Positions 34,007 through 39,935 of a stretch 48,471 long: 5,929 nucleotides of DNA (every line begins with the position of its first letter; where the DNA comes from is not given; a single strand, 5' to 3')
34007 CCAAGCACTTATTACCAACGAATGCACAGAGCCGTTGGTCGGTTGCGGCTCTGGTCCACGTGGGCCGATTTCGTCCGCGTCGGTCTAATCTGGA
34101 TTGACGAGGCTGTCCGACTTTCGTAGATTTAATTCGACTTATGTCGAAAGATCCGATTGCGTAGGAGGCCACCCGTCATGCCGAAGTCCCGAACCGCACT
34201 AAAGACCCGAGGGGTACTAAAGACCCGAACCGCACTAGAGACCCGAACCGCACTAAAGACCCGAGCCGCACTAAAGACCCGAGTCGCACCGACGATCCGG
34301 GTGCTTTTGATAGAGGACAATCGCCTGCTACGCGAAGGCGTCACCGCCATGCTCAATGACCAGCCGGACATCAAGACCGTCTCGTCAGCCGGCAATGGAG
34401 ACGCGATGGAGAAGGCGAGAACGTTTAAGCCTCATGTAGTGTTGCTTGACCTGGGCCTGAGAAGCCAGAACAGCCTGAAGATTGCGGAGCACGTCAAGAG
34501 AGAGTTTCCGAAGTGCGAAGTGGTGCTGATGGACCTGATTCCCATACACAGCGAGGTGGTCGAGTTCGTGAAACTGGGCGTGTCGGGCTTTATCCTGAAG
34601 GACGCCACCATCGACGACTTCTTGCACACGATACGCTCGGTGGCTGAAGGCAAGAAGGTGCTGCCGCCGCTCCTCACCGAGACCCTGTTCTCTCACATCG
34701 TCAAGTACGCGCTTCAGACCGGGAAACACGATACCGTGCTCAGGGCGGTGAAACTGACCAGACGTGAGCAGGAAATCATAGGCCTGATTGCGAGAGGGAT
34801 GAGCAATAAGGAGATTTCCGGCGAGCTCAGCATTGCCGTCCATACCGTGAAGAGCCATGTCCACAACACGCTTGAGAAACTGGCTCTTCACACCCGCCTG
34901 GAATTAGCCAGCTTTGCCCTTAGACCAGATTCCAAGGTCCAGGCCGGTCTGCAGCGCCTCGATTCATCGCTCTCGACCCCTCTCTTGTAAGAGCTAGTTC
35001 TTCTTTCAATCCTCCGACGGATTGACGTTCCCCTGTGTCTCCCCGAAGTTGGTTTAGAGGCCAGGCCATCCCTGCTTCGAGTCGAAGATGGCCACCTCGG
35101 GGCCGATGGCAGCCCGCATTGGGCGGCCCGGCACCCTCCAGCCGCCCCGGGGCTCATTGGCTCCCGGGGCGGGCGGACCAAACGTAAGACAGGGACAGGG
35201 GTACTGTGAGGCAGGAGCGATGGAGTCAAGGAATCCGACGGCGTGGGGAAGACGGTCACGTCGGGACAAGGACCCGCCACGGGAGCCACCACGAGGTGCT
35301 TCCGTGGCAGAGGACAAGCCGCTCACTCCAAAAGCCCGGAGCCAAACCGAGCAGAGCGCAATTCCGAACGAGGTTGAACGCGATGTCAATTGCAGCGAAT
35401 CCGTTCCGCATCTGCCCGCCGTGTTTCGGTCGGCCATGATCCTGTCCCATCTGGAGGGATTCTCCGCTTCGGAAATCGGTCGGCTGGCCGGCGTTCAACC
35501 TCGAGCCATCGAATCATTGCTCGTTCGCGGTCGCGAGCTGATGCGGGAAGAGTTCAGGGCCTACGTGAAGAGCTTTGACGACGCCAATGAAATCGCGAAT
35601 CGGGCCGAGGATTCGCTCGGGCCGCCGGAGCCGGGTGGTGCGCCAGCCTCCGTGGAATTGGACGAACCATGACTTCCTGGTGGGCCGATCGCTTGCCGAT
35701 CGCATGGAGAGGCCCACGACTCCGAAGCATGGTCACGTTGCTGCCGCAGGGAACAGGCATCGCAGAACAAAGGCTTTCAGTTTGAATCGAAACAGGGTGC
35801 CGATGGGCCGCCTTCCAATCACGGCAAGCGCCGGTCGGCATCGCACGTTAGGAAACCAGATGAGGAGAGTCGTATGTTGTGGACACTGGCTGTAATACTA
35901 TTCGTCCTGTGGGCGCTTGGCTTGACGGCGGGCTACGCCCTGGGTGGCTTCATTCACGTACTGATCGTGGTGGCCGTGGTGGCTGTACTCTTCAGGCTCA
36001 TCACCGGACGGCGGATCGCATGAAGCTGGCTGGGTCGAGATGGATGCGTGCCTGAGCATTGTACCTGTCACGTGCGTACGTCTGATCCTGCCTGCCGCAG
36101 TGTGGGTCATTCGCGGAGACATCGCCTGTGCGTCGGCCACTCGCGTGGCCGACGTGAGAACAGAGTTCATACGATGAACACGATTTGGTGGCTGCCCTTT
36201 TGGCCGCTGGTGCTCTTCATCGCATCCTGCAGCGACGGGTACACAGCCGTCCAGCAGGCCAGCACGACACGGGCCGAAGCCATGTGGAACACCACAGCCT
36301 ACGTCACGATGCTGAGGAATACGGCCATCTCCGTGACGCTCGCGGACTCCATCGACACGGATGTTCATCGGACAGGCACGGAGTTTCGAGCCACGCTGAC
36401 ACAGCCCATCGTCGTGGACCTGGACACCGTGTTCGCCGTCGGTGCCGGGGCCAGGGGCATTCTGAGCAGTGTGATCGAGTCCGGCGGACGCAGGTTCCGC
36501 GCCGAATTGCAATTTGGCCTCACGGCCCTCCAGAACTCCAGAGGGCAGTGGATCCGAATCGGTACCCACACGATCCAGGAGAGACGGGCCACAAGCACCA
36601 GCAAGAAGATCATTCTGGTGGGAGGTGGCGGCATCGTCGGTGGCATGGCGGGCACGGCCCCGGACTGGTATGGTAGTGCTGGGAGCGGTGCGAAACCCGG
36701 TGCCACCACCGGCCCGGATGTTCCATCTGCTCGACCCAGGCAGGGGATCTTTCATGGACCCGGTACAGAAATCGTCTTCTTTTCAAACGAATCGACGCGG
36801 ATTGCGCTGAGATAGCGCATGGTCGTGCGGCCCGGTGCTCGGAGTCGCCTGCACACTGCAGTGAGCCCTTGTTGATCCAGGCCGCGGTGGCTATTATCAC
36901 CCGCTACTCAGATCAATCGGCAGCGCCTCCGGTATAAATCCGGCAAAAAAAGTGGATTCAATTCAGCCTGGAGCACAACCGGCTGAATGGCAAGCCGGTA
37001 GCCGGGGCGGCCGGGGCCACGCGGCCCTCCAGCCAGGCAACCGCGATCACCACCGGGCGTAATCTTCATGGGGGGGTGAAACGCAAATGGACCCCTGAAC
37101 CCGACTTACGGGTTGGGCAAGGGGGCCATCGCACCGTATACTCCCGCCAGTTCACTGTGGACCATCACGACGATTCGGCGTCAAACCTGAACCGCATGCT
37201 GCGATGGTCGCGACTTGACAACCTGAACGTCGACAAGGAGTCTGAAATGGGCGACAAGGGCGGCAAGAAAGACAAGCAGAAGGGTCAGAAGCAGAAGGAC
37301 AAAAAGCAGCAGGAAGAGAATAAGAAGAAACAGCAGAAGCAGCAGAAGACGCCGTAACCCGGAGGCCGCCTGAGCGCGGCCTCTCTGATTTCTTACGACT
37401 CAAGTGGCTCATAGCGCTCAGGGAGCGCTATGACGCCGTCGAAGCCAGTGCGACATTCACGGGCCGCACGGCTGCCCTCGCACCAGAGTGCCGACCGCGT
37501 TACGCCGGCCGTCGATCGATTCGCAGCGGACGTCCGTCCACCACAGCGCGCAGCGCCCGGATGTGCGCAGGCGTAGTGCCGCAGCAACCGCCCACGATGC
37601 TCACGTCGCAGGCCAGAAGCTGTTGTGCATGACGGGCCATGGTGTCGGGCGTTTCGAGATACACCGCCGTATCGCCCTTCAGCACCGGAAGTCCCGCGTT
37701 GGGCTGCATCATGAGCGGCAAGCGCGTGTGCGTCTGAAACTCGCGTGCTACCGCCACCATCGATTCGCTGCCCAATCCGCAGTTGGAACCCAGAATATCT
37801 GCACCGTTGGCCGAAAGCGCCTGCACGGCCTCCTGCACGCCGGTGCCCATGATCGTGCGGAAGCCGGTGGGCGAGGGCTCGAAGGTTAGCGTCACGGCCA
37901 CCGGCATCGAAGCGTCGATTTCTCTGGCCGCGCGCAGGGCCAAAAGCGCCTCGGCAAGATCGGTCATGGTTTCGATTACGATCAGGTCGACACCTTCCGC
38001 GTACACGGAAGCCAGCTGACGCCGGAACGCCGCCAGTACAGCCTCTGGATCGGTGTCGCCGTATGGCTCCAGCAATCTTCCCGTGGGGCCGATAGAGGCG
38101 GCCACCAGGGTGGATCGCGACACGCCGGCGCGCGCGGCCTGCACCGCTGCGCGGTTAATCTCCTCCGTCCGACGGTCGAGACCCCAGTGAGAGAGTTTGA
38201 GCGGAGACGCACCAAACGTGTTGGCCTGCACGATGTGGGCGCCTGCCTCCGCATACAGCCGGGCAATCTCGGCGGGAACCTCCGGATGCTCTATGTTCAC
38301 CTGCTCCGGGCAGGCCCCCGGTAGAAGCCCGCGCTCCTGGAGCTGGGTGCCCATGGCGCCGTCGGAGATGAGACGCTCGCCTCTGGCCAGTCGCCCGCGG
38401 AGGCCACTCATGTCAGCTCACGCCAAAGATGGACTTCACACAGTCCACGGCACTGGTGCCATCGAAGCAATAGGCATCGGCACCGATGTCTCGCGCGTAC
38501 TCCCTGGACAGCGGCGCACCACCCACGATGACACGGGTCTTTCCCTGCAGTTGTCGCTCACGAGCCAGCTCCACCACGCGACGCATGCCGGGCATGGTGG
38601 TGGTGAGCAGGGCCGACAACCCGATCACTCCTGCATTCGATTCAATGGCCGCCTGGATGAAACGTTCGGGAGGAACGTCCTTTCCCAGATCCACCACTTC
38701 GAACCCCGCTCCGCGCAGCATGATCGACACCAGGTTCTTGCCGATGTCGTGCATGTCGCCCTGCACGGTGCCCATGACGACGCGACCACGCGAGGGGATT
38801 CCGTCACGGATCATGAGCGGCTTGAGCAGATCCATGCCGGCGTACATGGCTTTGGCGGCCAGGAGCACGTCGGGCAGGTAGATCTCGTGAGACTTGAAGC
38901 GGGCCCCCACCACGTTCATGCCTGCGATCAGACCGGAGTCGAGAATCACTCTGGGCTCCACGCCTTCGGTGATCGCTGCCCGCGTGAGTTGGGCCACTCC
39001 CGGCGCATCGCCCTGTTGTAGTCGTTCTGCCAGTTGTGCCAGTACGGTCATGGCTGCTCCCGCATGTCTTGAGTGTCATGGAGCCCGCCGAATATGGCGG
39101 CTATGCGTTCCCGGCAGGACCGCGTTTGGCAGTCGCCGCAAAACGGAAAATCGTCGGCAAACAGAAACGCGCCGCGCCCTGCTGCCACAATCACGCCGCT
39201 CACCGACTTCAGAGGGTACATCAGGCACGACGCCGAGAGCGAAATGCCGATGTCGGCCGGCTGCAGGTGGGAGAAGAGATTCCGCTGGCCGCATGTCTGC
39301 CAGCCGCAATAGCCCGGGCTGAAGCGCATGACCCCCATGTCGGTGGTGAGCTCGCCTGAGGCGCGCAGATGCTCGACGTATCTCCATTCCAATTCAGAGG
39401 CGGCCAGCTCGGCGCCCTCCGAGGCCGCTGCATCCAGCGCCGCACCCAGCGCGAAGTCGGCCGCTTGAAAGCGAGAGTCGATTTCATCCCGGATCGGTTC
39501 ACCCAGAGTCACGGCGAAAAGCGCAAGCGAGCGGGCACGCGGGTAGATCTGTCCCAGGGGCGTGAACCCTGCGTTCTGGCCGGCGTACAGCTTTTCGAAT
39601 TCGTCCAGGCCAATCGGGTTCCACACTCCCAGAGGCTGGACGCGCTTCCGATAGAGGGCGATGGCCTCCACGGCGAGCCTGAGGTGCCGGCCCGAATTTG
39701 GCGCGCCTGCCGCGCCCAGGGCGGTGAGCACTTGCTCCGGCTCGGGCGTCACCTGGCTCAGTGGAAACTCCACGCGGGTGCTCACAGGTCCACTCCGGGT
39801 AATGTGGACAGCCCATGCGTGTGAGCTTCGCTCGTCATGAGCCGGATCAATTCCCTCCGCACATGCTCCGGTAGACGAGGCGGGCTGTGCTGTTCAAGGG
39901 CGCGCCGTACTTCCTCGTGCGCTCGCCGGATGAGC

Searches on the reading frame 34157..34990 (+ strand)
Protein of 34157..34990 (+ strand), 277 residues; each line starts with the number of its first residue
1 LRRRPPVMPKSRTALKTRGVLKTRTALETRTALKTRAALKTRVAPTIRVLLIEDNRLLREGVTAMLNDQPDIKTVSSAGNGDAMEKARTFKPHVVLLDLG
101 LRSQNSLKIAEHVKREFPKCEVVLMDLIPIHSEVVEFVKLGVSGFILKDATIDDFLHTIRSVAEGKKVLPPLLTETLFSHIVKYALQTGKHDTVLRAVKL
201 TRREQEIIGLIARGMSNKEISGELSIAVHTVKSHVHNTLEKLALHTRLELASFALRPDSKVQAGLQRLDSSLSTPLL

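Call 11: search_protein_families(library=pfam, proteins=[window:34157-34990:+], max_evalue=0.01)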
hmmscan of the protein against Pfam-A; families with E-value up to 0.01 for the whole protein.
window:34157-34990:+ (277 aa): 5 families
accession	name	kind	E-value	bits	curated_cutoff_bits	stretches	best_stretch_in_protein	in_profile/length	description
PF00196.25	GerE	-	1.6e-16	60.1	23.5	1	199-254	2-57/57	Bacterial regulatory proteins, luxR family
PF00072.30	Response_reg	-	7.6e-13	49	30.2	1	49-159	1-110/111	Response regulator receiver domain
PF08281.18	Sigma70_r4_2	-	6.9e-06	26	25.7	1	199-242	10-54/54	Sigma-70, region 4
PF04545.22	Sigma70_r4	-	0.0014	18.6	24.1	1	199-242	4-48/50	Sigma-70, region 4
PF13384.12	HTH_23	-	0.0093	16.2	24.6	0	202-236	5-39/50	Homeodomain-like domain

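Call 62: search_solved_structures(query=window:34298-34990:+, max_evalue=1e-10)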
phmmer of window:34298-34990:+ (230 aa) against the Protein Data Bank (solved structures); distinct sequences matched with E-value up to 1e-10: 12.
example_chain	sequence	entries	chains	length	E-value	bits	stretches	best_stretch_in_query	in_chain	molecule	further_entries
5hev_A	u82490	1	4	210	2.2e-31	112.6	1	1-209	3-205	Response regulator protein VraR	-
1a04_A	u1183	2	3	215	5e-28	101.6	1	2-205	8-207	NITRATE/NITRITE RESPONSE REGULATOR PROTEIN NARL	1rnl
4gvp_A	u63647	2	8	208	6.9e-26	94.6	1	1-208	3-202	Response regulator protein vraR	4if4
7ve6_A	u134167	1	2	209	7e-26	94.6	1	1-208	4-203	Response regulator protein VraR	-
4ldz_A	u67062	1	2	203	1.4e-21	80.5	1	2-204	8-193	Transcriptional regulatory protein DesR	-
4zmr_A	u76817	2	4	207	2.5e-20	76.5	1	1-207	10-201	Response regulator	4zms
4hye_A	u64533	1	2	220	3.3e-20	76.1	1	1-207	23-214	Response regulator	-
3c3w_A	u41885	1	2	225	1.6e-19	73.9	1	1-208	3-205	TWO COMPONENT TRANSCRIPTIONAL REGULATORY PROTEIN DEVR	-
4le0_A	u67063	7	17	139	4.7e-13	52.7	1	2-133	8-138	Transcriptional regulatory protein DesR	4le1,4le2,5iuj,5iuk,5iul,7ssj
7ssi_C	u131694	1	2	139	8.7e-13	51.8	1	2-133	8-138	Transcriptional regulatory protein DesR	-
4e7o_A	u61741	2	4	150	1.5e-12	51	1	1-127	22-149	Response regulator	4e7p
4yn8_A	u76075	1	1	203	1e-11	48.4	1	1-202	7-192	Response regulator ChrA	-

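Call 63: search_protein_families(library=ncbifam, proteins=[window:34298-34990:+], max_evalue=0.001)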
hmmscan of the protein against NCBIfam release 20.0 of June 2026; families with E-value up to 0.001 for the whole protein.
window:34298-34990:+ (230 aa): 54 families (the best 25 are shown)
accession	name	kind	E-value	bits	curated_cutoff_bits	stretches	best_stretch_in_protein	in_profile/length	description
NF007935.0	PRK10651.1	equivalog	1.2e-39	135.7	250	1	2-208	9-211/216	two-component system response regulator NarL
NF052445.1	RespRegMctR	equivalog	5.2e-32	110.9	300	1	1-209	3-201/205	two-component system response regulator MctR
NF047785.1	respo_reg_MadR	equivalog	3.8e-30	104.8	300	1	1-203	2-199/209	MadR family response regulator transcription factor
NF011896.0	PRK15369.1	equivalog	2.8e-29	102.2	242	1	1-209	5-206/211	two component system response regulator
NF007708.0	PRK10403.1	equivalog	2.8e-27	95.6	343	1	1-202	8-203/215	nitrate/nitrite response regulator protein NarP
NF007018.1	PRK09483.1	equivalog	6e-23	81.6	280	1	2-209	4-205/217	UvrY/SirA/GacA family response regulator transcription factor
NF007685.0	PRK10360.1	equivalog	3.3e-15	56.4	258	1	2-205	4-190/196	response regulator transcription factor UhpA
NF007505.1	PRK10100.1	equivalog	4.8e-14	52.5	250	1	39-207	36-199/204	biofilm master transcriptional regulator CsgD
NF007403.0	PRK09935.1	equivalog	1.1e-13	51.2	271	1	2-207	6-204/210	fimbria biosynthesis transcriptional regulator FimZ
NF041830.1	RR_TF_ErdR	exception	2e-12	47.3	390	1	25-204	31-202/213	response regulator transcription factor ErdR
NF052366.1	photon_PedR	equivalog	2.5e-12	46.8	120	1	152-209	2-59/74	photosynthetic electron transport-dependent transcriptional regulator PedR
NF003420.0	PRK04841.1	equivalog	1.1e-11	43.5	537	1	143-203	829-889/903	HTH-type transcriptional regulator MalT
NF040749.1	tetrathio_RR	equivalog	5.1e-11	42.6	290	1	35-202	34-183/191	tetrathionate respiration response regulator TtrR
NF007419.0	PRK09958.1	equivalog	2.6e-10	40.2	251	1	3-209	4-200/204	acid-sensing system DNA-binding response regulator EvgA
TIGR03020.2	EpsA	equivalog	3.1e-10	40.1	170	1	144-202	182-240/247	XrtB/PEP-CTERM-associated transcriptional regulator EpsA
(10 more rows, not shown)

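Call 69: find_related_loci(query=window:34298-34990:+, collection=metagenome_contigs, flank=1500)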
Query window:34298-34990:+ (230 aa) in metagenome_contigs; peptide patterns used: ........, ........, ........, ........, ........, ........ (x = any residue, [..] = any of these).
599 stretches matched a pattern (row limit reached: there are more); 526 encode a relative of the query (tblastn E <= 1e-3); the best 80 are kept; 80 distinct loci.
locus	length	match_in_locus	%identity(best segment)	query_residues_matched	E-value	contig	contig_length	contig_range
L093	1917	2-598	89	29-228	2e-119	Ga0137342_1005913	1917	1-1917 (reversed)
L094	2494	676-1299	79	1-208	8e-116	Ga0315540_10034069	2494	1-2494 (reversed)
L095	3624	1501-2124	79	1-208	1e-110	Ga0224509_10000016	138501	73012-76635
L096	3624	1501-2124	79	1-208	1e-110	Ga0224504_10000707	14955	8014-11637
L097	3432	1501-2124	78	1-208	5e-110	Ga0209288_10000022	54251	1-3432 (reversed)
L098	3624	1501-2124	77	1-208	5e-109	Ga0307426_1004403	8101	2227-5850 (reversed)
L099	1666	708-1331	78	1-208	2e-116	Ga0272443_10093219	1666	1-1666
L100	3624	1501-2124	75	1-208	9e-109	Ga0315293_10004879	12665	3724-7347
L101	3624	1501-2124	79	1-208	8e-109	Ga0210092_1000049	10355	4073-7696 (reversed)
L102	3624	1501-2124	78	1-208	4e-108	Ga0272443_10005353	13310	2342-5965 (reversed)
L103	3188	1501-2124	76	1-208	9e-108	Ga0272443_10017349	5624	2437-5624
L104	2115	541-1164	76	1-208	3e-112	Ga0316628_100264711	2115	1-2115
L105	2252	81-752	71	1-215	1e-107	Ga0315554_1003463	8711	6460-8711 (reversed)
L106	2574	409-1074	73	1-213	1e-108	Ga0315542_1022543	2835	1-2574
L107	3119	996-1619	74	1-208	1e-103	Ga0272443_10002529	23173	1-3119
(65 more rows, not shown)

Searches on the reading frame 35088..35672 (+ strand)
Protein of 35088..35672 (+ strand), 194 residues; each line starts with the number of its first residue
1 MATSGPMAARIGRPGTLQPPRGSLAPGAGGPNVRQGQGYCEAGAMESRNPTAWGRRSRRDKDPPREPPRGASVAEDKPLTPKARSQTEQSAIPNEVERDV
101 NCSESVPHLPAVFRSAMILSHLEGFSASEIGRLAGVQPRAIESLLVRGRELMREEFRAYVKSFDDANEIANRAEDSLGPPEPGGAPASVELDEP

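Call 11: search_protein_families(library=pfam, proteins=[window:35088-35672:+], max_evalue=0.01)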
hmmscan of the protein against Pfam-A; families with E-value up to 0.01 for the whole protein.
window:35088-35672:+ (194 aa): 2 families
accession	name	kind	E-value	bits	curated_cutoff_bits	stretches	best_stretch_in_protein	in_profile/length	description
PF08281.18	Sigma70_r4_2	-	1.5e-06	28.2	25.7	1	107-151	9-53/54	Sigma-70, region 4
PF22233.2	PhyR_sigma-like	-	0.00017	21.8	27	1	111-145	6-40/50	Response regulator PhyR, sigma-like domain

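Call 63: search_protein_families(library=ncbifam, proteins=[window:35088-35672:+], max_evalue=0.001)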
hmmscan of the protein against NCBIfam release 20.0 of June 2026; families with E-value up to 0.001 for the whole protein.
window:35088-35672:+ (194 aa): 16 families
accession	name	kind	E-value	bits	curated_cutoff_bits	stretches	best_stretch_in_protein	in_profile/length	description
NF004113.0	PRK05602.1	equivalog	6.5e-10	39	208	1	74-157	121-202/211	RNA polymerase sigma factor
NF008888.0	PRK11922.1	equivalog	3e-08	33.6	204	1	56-161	98-201/231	RNA polymerase sigma factor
NF058625.1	sigma_PG0214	equivalog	9.1e-07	28.7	130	1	100-157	105-162/170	GFO_1088 family ECF-type sigma factor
NF007229.0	PRK09647.1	equivalog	2e-06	27.3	265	1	91-165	137-211/220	RNA polymerase sigma factor SigE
NF009176.0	PRK12524.1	equivalog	3.8e-06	26.8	264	1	71-153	101-181/196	RNA polymerase sigma factor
NF007223.0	PRK09641.1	equivalog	9.6e-06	25.6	209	1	86-157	116-185/187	RNA polymerase sigma factor SigW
NF009190.0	PRK12538.1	equivalog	2.3e-05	24.2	303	1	104-158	167-221/233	RNA polymerase sigma factor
NF007225.0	PRK09643.1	equivalog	3e-05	23.8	190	1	73-170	99-196/204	RNA polymerase sigma factor SigM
NF040705.1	sigma_mbnA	exception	7.2e-05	22.6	350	1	66-164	68-166/272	methanobactin precursor domain-containing sigma factor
NF006623.1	PRK09191.1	subfamily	9.6e-05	22.3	240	1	91-169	71-149/258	PhyR family response regulator anti-anti-sigma factor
TIGR02984.1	Sig-70_plancto1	subfamily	0.0001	21.9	183.75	1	95-154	127-186/189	RNA polymerase sigma-70 factor, Planctomycetaceae-specific subfamily 1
TIGR02983.1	SigE-fam_strep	subfamily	0.00025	21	141.55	1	95-156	97-158/162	SigE family RNA polymerase sigma factor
NF006089.0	PRK08241.1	subfamily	0.00025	20.2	240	1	106-158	154-206/343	RNA polymerase subunit sigma-70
TIGR02985.1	Sig70_bacteroi1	subfamily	0.00026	21.2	126.4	1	81-155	89-161/162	RNA polymerase sigma-70 factor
TIGR02937.1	sigma70-ECF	superfamily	0.00038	20.1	42.9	1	85-155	95-164/165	sigma-70 family RNA polymerase sigma factor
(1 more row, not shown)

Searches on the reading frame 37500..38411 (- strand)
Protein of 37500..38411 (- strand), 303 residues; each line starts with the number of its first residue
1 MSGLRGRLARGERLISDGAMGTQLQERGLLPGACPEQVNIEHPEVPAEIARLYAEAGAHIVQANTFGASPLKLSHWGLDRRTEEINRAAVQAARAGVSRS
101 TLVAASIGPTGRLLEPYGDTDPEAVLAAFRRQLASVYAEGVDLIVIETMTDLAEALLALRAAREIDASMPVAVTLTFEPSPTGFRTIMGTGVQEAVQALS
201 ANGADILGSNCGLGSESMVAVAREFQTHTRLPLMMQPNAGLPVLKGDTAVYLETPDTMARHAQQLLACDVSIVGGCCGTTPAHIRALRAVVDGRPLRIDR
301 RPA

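Call 30: search_protein_families(library=pfam, proteins=[window:37500-38411:-], max_evalue=0.001)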
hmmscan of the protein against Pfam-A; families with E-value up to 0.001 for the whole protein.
window:37500-38411:- (303 aa): 1 family
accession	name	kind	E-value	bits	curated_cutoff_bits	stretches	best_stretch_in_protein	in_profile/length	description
PF02574.22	S-methyl_trans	-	2.5e-67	228.2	22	1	14-291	1-283/283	Homocysteine S-methyltransferase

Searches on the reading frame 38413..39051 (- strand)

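Call 30: search_protein_families(library=pfam, proteins=[window:38413-39051:-], max_evalue=0.001)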
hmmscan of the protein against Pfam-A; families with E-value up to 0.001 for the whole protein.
window:38413-39051:- (212 aa): 2 families
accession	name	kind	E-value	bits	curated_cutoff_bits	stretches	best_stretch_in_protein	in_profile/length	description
PF02310.24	B12-binding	-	5.1e-30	104.2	32.1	1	89-202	1-117/121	B12 binding domain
PF02607.22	B12-binding_2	-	6.5e-21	74.7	23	1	4-77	2-74/74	B12 binding domain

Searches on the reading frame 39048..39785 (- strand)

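Call 30: search_protein_families(library=pfam, proteins=[window:39048-39785:-], max_evalue=0.001)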
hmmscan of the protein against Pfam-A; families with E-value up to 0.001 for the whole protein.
window:39048-39785:- (245 aa): 1 family
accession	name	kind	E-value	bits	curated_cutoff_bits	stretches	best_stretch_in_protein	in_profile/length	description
PF02965.22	Met_synt_B12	-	3.2e-08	33.8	25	1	87-202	123-249/273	Vitamin B12 dependent methionine synthase, activation domain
